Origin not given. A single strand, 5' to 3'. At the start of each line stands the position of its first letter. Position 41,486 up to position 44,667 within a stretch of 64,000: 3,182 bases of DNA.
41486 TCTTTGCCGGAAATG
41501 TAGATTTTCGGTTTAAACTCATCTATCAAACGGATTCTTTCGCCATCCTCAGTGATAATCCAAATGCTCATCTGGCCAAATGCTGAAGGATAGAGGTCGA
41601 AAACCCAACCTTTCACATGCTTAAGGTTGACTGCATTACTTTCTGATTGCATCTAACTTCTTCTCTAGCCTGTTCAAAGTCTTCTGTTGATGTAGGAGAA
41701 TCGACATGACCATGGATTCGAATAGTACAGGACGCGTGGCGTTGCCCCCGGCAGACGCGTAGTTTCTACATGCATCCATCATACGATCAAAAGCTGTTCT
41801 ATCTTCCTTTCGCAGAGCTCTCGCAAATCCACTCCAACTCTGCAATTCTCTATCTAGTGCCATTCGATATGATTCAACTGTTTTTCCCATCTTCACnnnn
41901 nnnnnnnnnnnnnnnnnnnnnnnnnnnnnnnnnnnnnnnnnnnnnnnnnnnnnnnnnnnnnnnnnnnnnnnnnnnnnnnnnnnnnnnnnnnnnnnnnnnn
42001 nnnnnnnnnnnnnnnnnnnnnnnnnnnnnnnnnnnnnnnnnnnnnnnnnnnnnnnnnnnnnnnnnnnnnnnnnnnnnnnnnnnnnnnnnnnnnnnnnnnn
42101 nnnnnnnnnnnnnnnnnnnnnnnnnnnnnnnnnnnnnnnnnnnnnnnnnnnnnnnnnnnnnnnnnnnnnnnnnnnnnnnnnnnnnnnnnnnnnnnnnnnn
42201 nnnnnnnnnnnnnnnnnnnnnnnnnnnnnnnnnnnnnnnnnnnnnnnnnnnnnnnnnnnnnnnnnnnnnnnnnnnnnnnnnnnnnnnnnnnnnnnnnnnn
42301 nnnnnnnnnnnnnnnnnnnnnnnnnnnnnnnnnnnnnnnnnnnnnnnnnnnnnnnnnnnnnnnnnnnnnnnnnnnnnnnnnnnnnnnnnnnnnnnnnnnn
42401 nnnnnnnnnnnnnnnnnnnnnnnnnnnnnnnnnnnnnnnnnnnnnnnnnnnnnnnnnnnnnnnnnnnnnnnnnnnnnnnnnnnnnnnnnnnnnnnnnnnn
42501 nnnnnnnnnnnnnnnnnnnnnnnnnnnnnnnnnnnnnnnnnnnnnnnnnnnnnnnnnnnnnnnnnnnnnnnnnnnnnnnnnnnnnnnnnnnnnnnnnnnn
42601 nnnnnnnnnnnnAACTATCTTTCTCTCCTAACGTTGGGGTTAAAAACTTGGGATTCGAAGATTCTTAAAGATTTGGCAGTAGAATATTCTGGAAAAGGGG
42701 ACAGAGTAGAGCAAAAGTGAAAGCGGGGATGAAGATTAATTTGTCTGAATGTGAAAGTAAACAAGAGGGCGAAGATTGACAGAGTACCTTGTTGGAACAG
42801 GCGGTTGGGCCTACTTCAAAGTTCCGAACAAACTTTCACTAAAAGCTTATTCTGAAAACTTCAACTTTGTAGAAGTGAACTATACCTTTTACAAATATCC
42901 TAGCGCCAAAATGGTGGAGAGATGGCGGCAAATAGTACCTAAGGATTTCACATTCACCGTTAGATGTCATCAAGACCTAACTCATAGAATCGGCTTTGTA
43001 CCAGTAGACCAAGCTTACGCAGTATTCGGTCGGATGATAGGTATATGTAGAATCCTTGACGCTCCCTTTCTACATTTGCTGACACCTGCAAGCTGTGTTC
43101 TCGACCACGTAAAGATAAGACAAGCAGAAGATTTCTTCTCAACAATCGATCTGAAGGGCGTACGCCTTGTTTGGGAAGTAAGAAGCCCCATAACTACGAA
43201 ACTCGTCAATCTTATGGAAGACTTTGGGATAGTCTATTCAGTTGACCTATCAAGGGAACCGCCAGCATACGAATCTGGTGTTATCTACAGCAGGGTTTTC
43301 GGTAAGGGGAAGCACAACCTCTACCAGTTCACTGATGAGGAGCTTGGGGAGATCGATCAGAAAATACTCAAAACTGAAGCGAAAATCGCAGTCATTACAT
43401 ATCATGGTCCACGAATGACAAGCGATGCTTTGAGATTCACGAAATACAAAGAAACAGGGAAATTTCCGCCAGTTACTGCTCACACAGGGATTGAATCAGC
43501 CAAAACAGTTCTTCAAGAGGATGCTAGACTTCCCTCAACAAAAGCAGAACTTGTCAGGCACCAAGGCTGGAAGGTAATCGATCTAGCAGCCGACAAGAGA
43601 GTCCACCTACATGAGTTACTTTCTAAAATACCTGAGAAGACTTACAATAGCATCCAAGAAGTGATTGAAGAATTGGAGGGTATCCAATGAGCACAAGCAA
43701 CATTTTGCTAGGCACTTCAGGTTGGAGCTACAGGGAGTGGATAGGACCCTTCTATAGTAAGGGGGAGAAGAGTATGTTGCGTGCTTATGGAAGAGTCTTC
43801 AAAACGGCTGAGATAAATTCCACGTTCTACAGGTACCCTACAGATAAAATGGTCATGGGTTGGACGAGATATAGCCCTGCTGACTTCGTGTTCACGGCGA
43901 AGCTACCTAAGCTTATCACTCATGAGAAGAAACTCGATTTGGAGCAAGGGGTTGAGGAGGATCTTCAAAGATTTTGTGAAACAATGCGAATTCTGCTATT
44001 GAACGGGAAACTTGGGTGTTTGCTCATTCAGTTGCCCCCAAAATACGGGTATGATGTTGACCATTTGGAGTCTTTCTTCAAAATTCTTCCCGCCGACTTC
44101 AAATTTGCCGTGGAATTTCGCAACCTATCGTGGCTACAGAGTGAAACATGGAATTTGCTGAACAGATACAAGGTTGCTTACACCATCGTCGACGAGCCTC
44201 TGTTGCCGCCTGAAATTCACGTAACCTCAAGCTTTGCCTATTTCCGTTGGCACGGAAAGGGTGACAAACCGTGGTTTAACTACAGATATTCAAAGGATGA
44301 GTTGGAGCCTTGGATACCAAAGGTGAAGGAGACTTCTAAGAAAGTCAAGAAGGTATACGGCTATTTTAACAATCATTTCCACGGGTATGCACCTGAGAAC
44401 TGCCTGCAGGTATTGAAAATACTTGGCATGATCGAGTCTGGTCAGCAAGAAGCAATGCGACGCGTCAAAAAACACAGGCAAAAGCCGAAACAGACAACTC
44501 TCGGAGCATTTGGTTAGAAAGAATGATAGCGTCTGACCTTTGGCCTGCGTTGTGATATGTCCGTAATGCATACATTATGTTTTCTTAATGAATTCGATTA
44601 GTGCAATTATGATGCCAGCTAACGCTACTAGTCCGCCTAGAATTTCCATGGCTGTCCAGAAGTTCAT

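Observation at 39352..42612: Exonuclease-dead, motif-C-altered PolB2-like polymerase coupled to a Walker-A-less RadA paralog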

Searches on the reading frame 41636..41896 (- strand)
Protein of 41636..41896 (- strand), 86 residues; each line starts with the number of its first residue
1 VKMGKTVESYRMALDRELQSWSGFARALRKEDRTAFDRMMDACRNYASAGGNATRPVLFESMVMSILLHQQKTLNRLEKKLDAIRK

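Call 3: search_protein_families(library=pfam, proteins=[window:41636-41896:-], max_evalue=0.01)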
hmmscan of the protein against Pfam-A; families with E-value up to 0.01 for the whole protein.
window:41636-41896:- (86 aa): 0 families

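Call 4: search_protein_families(library=ncbifam, proteins=[window:41636-41896:-], max_evalue=0.01)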
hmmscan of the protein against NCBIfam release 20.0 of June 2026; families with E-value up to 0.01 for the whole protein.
window:41636-41896:- (86 aa): 0 families

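Call 21: search_protein_families(library=pfam, proteins=[window:41636-41890:-], max_evalue=10)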
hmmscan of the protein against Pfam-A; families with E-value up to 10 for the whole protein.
window:41636-41890:- (84 aa): 0 families

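Call 32: find_homologous_proteins(query=window:41636-41890:-, max_evalue=0.001)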
Query window:41636-41890:- (84 aa): 1558 proteins with E <= 0.001 among 1561 candidates; the best 120 are listed.
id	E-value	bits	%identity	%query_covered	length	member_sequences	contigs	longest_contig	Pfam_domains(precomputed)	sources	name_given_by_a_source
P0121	1.7e-47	176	100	100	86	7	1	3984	PF26485.1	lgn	-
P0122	6.4e-43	162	92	100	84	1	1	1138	PF26485.1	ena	-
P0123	2.8e-42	160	90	100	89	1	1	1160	PF26485.1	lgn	-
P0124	5.5e-42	159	89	100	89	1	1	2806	PF26485.1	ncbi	-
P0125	6.3e-42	158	88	100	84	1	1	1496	PF26485.1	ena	-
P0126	6.3e-42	158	89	100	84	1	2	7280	PF26485.1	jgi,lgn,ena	jgi:hypothetical protein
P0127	7.8e-42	158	89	100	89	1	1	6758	PF26485.1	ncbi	-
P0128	8.8e-42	158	88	100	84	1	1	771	PF26485.1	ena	-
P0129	1.3e-41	157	89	100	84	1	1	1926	PF26485.1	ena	-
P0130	2.7e-41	156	88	100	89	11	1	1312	PF26485.1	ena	-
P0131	3.3e-41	156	87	100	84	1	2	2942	PF26485.1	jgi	-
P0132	3.5e-41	156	88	100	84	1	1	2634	PF26485.1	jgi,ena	-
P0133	5.3e-41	155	88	100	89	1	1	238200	PF26485.1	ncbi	-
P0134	5.5e-41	155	87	100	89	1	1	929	PF26485.1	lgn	-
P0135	6.5e-41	155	87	100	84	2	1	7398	PF26485.1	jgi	jgi:hypothetical protein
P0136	1.0e-40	155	86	100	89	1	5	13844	PF26485.1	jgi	-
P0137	1.1e-40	154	89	99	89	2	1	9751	PF26485.1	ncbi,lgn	-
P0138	1.7e-40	154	85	100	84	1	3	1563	PF26485.1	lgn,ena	-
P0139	1.9e-40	154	88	100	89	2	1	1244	PF26485.1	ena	-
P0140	4.4e-40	153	87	100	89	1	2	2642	PF26485.1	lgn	-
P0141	5.0e-40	152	86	100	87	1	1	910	PF26485.1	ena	-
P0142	7.0e-40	152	86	100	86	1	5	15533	PF26485.1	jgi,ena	-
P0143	7.3e-40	152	86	100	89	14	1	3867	PF26485.1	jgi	jgi:hypothetical protein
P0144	8.0e-40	152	86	100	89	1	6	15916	PF26485.1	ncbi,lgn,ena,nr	ncbi:hypothetical protein KAU85_04025, partial [Candidatus Bathyarchaeota archaeon]|nr:hypothetical 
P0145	8.6e-40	152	86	99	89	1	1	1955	PF26485.1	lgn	-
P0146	9.8e-40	151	83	100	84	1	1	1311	PF26485.1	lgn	-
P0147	1.0e-39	151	85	100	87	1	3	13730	PF26485.1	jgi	-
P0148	1.1e-39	151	85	100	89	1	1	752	PF26485.1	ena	-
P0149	2.2e-39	150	85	100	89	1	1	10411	PF26485.1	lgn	-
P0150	2.5e-39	150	86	100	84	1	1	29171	PF26485.1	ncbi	ncbi:MAG: hypothetical protein ACLFU9_02950 [Candidatus Bathyarchaeia archaeon]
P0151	2.6e-39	150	86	100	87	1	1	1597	PF26485.1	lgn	-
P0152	2.9e-39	150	85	100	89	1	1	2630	PF26485.1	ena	-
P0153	3.0e-39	150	85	100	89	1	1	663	PF26485.1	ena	-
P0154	3.7e-39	150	85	100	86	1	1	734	PF26485.1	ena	-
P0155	4.6e-39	149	85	100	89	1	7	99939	PF26485.1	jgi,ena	-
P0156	4.9e-39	149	82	100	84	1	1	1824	PF26485.1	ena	-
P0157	5.1e-39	149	85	100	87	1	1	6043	PF26485.1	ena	-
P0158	5.1e-39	149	86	100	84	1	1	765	PF26485.1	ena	-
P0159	5.2e-39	149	85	100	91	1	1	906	PF26485.1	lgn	-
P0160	5.8e-39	149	85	100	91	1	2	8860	PF26485.1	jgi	-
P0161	6.4e-39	149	87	100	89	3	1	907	PF26485.1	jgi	jgi:hypothetical protein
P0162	6.8e-39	149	86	100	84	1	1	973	PF26485.1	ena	-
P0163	7.3e-39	149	83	100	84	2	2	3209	PF26485.1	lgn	-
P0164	8.9e-39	148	85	100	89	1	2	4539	PF26485.1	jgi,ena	-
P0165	1.1e-38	148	83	100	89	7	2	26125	PF26485.1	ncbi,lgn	-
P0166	1.7e-38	148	86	99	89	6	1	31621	PF26485.1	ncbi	ncbi:MAG: hypothetical protein PVF15_02100 [Candidatus Bathyarchaeota archaeon]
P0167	1.8e-38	147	83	100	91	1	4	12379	PF26485.1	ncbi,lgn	-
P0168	2.2e-38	147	82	100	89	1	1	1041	PF26485.1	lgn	-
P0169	2.5e-38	147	86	99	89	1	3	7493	PF26485.1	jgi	jgi:hypothetical protein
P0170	2.9e-38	147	84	99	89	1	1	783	PF26485.1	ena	-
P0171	2.9e-38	147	83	100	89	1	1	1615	PF26485.1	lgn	-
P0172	3.3e-38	147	85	100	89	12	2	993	PF26485.1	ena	-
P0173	4.2e-38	146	83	100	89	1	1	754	PF26485.1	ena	-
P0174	4.7e-38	146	82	100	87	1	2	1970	PF26485.1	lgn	-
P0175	5.1e-38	146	83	100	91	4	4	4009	PF26485.1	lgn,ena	-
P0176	5.2e-38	146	85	100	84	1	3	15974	PF26485.1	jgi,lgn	-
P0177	5.9e-38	146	80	100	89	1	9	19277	PF26485.1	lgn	-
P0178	6.3e-38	146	85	100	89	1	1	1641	PF26485.1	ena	-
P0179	6.8e-38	146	80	100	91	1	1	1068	PF26485.1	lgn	-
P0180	6.8e-38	146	83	100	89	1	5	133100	PF26485.1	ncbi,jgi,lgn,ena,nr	ncbi:MAG: hypothetical protein OEY24_02440 [Candidatus Bathyarchaeota archaeon]|nr:hypothetical prot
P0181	7.9e-38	145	82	100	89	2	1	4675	PF26485.1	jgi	-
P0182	7.9e-38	145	83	100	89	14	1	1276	PF26485.1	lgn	-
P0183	8.0e-38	145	83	100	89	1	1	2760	PF26485.1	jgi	-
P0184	8.4e-38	145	80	100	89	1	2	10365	PF26485.1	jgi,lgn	-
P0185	9.8e-38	145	84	99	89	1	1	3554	PF26485.1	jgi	jgi:hypothetical protein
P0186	9.8e-38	145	82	98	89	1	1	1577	PF26485.1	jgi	jgi:hypothetical protein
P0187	1.0e-37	145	83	100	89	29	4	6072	PF26485.1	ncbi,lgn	-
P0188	1.1e-37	145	81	100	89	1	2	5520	PF26485.1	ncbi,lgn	-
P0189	1.1e-37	145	81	100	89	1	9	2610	PF26485.1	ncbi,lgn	-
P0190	1.1e-37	145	80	100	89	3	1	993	PF26485.1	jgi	jgi:hypothetical protein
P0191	1.1e-37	145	80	100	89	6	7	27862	PF26485.1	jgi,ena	-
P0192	1.2e-37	145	81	100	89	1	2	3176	PF26485.1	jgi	jgi:hypothetical protein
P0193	1.2e-37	145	81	100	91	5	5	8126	PF26485.1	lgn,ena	-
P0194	1.3e-37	145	83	100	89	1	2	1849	PF26485.1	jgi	-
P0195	1.5e-37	145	81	100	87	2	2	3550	PF26485.1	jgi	jgi:hypothetical protein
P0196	1.5e-37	145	82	100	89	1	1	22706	PF26485.1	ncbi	-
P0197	1.6e-37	144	81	100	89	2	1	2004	PF26485.1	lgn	-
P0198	1.6e-37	144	82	100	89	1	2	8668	PF26485.1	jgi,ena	-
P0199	1.7e-37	144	79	100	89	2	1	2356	PF26485.1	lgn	-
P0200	1.7e-37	144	81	100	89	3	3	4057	PF26485.1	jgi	jgi:hypothetical protein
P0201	1.8e-37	144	80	98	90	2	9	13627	PF26485.1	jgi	jgi:hypothetical protein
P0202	2.0e-37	144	82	100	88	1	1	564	PF26485.1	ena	-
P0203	2.8e-37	144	83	100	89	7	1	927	PF26485.1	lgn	-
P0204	2.9e-37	144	82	100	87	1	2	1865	PF26485.1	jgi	jgi:hypothetical protein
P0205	3.0e-37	144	80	100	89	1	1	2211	PF26485.1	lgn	-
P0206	3.1e-37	144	82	100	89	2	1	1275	PF26485.1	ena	-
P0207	3.2e-37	143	82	100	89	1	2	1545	PF26485.1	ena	-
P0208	3.3e-37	143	79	100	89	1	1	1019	PF26485.1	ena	-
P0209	3.6e-37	143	82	100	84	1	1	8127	PF26485.1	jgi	-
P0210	3.8e-37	143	79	100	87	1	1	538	PF26485.1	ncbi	-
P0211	3.9e-37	143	82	100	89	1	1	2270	PF26485.1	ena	-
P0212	4.2e-37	143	79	98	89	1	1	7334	PF26485.1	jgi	jgi:hypothetical protein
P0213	4.6e-37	143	80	98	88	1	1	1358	PF26485.1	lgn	-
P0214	4.8e-37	143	82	98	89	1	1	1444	PF26485.1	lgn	-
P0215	4.8e-37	143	82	98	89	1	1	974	PF26485.1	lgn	-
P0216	5.0e-37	143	80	100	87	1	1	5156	PF26485.1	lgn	-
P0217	5.0e-37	143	81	100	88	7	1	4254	PF26485.1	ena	-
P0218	5.2e-37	143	82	100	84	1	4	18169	PF26485.1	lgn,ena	-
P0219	5.8e-37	143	80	100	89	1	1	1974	PF26485.1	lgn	-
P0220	6.1e-37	143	80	100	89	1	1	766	PF26485.1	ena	-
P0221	6.6e-37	143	81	100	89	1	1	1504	PF26485.1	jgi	-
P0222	7.1e-37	142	83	100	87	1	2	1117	PF26485.1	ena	-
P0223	7.5e-37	142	82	100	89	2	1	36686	PF26485.1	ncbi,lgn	-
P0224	7.6e-37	142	80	99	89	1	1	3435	PF26485.1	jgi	jgi:hypothetical protein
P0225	8.7e-37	142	80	98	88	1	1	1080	PF26485.1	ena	-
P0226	9.3e-37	142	80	99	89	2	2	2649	PF26485.1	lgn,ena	-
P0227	9.7e-37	142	80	100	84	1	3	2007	PF26485.1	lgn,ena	-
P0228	9.9e-37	142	83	99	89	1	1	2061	PF26485.1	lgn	-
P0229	9.9e-37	142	78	98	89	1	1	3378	PF26485.1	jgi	jgi:hypothetical protein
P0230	1.0e-36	142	80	100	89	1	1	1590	PF26485.1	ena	-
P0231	1.0e-36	142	81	100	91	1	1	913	PF26485.1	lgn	-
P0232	1.2e-36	142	77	100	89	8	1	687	PF26485.1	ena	-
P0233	1.2e-36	142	81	100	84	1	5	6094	PF26485.1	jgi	-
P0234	1.3e-36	142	80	100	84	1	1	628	PF26485.1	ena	-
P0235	1.3e-36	142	83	99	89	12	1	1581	PF26485.1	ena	-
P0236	1.5e-36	141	80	100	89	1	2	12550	PF26485.1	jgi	jgi:hypothetical protein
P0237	1.7e-36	141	80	100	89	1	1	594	PF26485.1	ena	-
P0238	1.7e-36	141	78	98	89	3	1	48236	PF26485.1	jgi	jgi:hypothetical protein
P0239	1.7e-36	141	80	99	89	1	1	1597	PF26485.1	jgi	jgi:hypothetical protein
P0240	1.7e-36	141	79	98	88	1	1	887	PF26485.1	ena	-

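Call 56: predict_structure(alignment_id=A4)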
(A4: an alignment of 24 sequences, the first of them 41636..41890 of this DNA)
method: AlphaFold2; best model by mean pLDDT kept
length: 84 residues; sequences in the alignment: 24
mean_pLDDT: 73.6   pTM: 0.42
mean pLDDT of the five models: 73.6, 73.3, 69.4, 61.0, 60.8
residues with pLDDT >= 90: 7; 70-90: 49; 50-70: 28; < 50: 0
segments of 3 or more residues with pLDDT < 50: none
pLDDT, mean of each block of 10 residues (from residue 1): 68 73 74 77 65 59 78 90 85
secondary structure, 60 per line:
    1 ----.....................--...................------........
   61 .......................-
elements in order: H5-25 H28-46 H53-83

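Call 62: fold_search(model_id=the predicted structure, library=pdb)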
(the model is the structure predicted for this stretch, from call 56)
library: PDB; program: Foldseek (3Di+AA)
matches with E <= 10: 12; with E <= 0.001: 0
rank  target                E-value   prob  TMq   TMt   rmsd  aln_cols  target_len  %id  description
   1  7krt_A                3.3e+00  0.28  0.55  0.09   2.4        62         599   16  Restraining state of a truncated Hsp70 DnaK (released 2021-09-15)
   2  1dky_B                5.0e+00  0.14  0.43  0.20   2.5        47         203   15  THE SUBSTRATE BINDING DOMAIN OF DNAK IN COMPLEX WITH A SUBSTRATE PEPTIDE, DETERMINED FROM TYPE 2 NATIVE CRYSTALS (released 1996-12-07)
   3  4xev_D                5.4e+00  0.08  0.42  0.24   8.9        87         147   10  Fusion of Pyk2-FAT domain with Leupaxin LD1 motif, complexed with Leupaxin LD4 peptide (released 2015-12-30)
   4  7s5c_C                5.8e+00  0.08  0.34  0.42   3.6        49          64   26  M. xanthus ferritin-like protein EncB (released 2022-02-02)
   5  7a73                  6.2e+00  0.06  0.35  0.11   8.7        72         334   15  Crystal structure of the two-domain cyclophilinA from Anabaena sp. (released 2021-10-06)
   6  8axk_b                7.7e+00  0.04  0.33  0.34  15.1        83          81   17  Type 3 secretion system export apparatus core, inner rod and needle of Shigella flexneri (released 2023-03-01)
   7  1dky_A                8.2e+00  0.11  0.46  0.21   2.5        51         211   14  THE SUBSTRATE BINDING DOMAIN OF DNAK IN COMPLEX WITH A SUBSTRATE PEPTIDE, DETERMINED FROM TYPE 2 NATIVE CRYSTALS (released 1996-12-07)
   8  3gm2                  8.2e+00  0.08  0.48  0.32   8.6        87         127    9  Crystal Structure of the Focal Adhesion Targeting (FAT) Domain of Pyk2 (released 2009-05-05)
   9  4nsr_C                8.8e+00  0.07  0.49  0.46   5.4        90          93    9  Crystal structure of the Immunity protein (released 2014-04-16)
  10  9k8b                  8.8e+00  0.06  0.35  0.16   9.2        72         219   11  Cryo-EM structure of monomer of designed zinc-induced tetrahedron Cage-t32-Zn1-HEHE-34 (released 2025-10-29)
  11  8e1e_A                9.5e+00  0.08  0.49  0.21   4.0        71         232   14  Scaffolding protein functional sites using deep learning (released 2023-08-16)
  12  9o1a_A                9.5e+00  0.03  0.18  0.04   4.6        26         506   31  Pseudomonas aeruginosa ATPase State1 F1Fo focused (released 2025-12-10)

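Call 68: search_protein_families(library=padloc, proteins=[window:41636-41890:-], max_evalue=0.001)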
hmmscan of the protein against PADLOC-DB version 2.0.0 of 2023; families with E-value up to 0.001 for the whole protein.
window:41636-41890:- (84 aa): 0 families

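Call 69: search_protein_families(library=phrogs, proteins=[window:41636-41890:-], max_evalue=0.001)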
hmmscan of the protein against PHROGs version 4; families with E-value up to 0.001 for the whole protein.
window:41636-41890:- (84 aa): 1 family
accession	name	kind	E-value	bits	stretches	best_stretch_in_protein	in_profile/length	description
phrog_30126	-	unknown function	1.1e-10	42.6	1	1-82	1-82/101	-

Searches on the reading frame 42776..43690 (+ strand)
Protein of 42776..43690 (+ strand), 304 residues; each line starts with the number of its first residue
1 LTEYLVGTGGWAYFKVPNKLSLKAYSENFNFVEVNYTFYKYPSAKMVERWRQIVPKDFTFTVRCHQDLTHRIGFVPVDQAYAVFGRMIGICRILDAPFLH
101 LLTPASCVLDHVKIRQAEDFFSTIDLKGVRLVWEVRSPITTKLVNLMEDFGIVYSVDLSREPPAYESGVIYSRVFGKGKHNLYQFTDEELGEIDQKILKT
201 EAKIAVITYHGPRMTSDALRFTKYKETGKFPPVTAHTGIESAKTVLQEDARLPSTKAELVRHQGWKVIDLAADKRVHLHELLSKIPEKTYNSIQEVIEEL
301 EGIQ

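Call 3: search_protein_families(library=pfam, proteins=[window:42776-43690:+], max_evalue=0.01)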
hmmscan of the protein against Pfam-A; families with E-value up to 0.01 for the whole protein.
window:42776-43690:+ (304 aa): 2 families
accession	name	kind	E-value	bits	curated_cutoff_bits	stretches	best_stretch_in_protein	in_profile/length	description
PF01904.24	DUF72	-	2.9e-27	96.6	25.3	1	16-203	5-191/217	Protein of unknown function DUF72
PF11387.14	DUF2795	-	0.0092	16.3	25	0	272-296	31-53/54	Protein of unknown function (DUF2795)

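Call 68: search_protein_families(library=padloc, proteins=[window:42776-43690:+], max_evalue=0.001)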
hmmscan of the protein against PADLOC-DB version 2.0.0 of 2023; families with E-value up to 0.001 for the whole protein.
window:42776-43690:+ (304 aa): 0 families

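Call 69: search_protein_families(library=phrogs, proteins=[window:42776-43690:+], max_evalue=0.001)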
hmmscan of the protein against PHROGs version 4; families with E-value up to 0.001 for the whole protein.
window:42776-43690:+ (304 aa): 1 family
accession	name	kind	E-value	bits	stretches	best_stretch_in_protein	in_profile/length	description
phrog_9933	-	unknown function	8.5e-11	42.5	1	21-84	25-88/278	-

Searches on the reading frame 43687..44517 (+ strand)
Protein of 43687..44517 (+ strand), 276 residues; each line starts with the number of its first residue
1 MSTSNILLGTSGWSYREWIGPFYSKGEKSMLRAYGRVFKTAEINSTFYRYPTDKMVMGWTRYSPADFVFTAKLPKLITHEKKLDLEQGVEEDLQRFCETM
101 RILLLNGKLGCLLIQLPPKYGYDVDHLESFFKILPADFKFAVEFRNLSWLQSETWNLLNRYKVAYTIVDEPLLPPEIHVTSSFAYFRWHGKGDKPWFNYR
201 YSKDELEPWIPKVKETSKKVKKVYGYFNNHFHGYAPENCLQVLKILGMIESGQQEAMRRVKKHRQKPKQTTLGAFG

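Call 3: search_protein_families(library=pfam, proteins=[window:43687-44517:+], max_evalue=0.01)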
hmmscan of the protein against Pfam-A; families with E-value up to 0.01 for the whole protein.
window:43687-44517:+ (276 aa): 2 families
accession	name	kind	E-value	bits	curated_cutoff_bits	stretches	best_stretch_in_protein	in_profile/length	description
PF01904.24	DUF72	-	1.3e-63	215.4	25.3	1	27-242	7-214/217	Protein of unknown function DUF72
PF24927.1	DUF7747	-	0.0058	16.9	25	1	146-216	31-94/167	Domain of unknown function (DUF7747)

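Call 68: search_protein_families(library=padloc, proteins=[window:43687-44517:+], max_evalue=0.001)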
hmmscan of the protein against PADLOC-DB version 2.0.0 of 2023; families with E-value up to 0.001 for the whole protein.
window:43687-44517:+ (276 aa): 0 families

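Call 69: search_protein_families(library=phrogs, proteins=[window:43687-44517:+], max_evalue=0.001)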
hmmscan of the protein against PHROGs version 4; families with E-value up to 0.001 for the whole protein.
window:43687-44517:+ (276 aa): 1 family
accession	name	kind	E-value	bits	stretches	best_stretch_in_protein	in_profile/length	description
phrog_9933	-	unknown function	4.8e-25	89.2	1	8-152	4-143/278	-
